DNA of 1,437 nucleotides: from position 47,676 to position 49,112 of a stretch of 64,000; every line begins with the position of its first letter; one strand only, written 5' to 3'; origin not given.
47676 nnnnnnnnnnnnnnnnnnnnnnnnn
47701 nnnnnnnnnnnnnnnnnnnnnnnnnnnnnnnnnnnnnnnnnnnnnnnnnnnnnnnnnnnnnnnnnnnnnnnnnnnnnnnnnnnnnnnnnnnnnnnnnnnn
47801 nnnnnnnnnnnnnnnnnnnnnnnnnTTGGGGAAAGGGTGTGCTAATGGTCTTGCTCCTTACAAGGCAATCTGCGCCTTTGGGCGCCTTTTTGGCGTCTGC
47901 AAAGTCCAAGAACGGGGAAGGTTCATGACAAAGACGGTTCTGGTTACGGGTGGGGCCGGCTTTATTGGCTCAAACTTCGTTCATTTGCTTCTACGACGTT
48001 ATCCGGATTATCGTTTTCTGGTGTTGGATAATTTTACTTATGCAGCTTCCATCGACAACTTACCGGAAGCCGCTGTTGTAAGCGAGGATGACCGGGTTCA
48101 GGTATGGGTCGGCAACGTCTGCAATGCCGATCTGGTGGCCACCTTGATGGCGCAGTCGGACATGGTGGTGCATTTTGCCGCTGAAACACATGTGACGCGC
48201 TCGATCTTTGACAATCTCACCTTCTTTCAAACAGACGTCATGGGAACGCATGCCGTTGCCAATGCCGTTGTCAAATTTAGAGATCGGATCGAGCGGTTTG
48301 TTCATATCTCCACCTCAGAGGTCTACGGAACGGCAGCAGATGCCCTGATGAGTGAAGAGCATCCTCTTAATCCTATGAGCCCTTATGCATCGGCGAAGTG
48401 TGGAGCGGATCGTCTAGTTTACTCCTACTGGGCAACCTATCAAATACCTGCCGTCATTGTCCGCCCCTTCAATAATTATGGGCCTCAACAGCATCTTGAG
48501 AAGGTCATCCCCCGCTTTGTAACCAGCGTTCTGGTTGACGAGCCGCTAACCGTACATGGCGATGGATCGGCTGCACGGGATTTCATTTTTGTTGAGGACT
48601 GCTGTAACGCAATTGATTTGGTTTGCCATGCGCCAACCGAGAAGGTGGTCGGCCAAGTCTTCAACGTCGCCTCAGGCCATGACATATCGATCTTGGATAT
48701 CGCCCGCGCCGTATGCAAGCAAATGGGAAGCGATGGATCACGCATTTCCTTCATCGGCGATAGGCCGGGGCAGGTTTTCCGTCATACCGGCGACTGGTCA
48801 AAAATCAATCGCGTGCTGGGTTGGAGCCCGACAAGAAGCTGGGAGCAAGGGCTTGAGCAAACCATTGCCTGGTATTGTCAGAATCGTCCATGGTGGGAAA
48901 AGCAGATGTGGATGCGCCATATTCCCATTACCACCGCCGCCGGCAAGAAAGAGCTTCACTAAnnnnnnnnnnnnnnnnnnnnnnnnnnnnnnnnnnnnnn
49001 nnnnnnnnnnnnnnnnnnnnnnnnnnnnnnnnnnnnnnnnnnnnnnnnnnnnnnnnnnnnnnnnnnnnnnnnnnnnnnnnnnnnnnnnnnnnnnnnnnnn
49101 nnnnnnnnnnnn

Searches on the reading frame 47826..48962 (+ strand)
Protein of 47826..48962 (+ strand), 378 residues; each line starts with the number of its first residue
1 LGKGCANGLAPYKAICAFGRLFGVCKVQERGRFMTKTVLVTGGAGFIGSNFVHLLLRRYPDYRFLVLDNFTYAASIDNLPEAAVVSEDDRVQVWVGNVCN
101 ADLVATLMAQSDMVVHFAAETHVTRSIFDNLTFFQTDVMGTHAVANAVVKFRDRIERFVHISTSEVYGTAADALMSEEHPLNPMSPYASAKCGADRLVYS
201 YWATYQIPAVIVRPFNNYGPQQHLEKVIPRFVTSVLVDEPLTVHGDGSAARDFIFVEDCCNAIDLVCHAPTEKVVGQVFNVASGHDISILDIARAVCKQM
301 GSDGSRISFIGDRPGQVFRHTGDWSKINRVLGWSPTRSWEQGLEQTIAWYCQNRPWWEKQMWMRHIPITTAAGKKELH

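Call 33: search_protein_families(library=pfam, proteins=[window:47826-48962:+], max_evalue=0.01)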
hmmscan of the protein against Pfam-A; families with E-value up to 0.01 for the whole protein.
window:47826-48962:+ (378 aa): 8 families
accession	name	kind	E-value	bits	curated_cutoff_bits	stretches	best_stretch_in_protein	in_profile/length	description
PF16363.11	GDP_Man_Dehyd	-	2.3e-68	231.6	27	1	39-346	1-332/332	GDP-mannose 4,6 dehydratase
PF01370.27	Epimerase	-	1.6e-57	195.1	20.9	1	38-282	1-240/240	NAD dependent epimerase/dehydratase family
PF02719.21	Polysacc_synt_2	-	1.9e-21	77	20.2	1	38-316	1-267/293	Polysaccharide biosynthesis protein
PF01073.25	3Beta_HSD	-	1.2e-17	64.3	22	1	39-304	1-272/280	3-beta hydroxysteroid dehydrogenase/isomerase family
PF07993.18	NAD_binding_4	-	1.7e-11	44.2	20.1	1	40-214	1-204/258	Male sterility protein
PF04321.23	RmlD_sub_bind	-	1.5e-09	37.8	27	1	37-310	2-241/287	RmlD substrate binding domain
PF13460.12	NAD_binding_10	-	6.7e-07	29.8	27.2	1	42-214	1-143/184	NAD(P)H-binding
PF05368.20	NmrA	-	0.0016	18.5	27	1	34-119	1-78/298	NmrA-like family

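Call 48: search_protein_families(library=ncbifam, proteins=[window:47826-48962:+], max_evalue=0.000001)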
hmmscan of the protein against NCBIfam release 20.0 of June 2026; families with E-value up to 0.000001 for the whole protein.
window:47826-48962:+ (378 aa): 25 families
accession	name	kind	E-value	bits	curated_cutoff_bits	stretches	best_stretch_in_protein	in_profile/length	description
TIGR01181.1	dTDP_gluc_dehyt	equivalog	5.2e-98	328.1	365.1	1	38-358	2-319/321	dTDP-glucose 4,6-dehydratase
TIGR04180.1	EDH_00030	hypoth_equivalog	1e-60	205.3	475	1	38-336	1-295/297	NAD-dependent 4,6-dehydratase LegB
NF007582.0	PRK10217.1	equivalog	2.8e-60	204.3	698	1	36-359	2-340/355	dTDP-glucose 4,6-dehydratase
NF007490.0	PRK10084.1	subfamily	1.1e-56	192.5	649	1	38-359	3-343/361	dTDP-glucose 4,6-dehydratase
TIGR01179.1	galE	equivalog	4.4e-40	137.5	262.3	1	38-353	2-328/332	UDP-glucose 4-epimerase GalE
NF011728.1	PRK15181.1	equivalog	8.1e-31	107.3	760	1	35-352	15-339/348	Vi polysaccharide biosynthesis UDP-N-acetylglucosaminuronic acid C-4 epimerase TviC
TIGR02197.1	heptose_epim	equivalog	6e-24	84.8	274.6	1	38-351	1-314/316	ADP-glyceromanno-heptose 6-epimerase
NF007956.0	PRK10675.1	subfamily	1.8e-22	79.9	394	1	37-353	2-332/338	UDP-glucose 4-epimerase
NF047922.1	GDPFucSynFcl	equivalog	2.3e-22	79.8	500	1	117-354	68-305/308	GDP-L-fucose synthase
NF008872.0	PRK11908.1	equivalog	7.3e-19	68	294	1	36-300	2-271/349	bifunctional UDP-4-keto-pentose/UDP-xylose synthase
TIGR02622.1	CDP_4_6_dhtase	equivalog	8e-17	61.4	278.45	1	33-352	2-332/352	CDP-glucose 4,6-dehydratase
TIGR01472.1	gmd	equivalog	4.6e-16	59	415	1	37-293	2-269/342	GDP-mannose 4,6-dehydratase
TIGR03466.1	HpnA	hypoth_equivalog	3.4e-15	55.7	367.65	1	37-222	2-175/327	hopanoid-associated sugar epimerase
NF043036.1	ErythonDh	equivalog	3.8e-14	52.6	325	1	38-202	3-164/321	D-erythronate dehydrogenase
NF008360.0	PRK11150.1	equivalog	9.8e-13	48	452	1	38-301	2-255/310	ADP-glyceromanno-heptose 6-epimerase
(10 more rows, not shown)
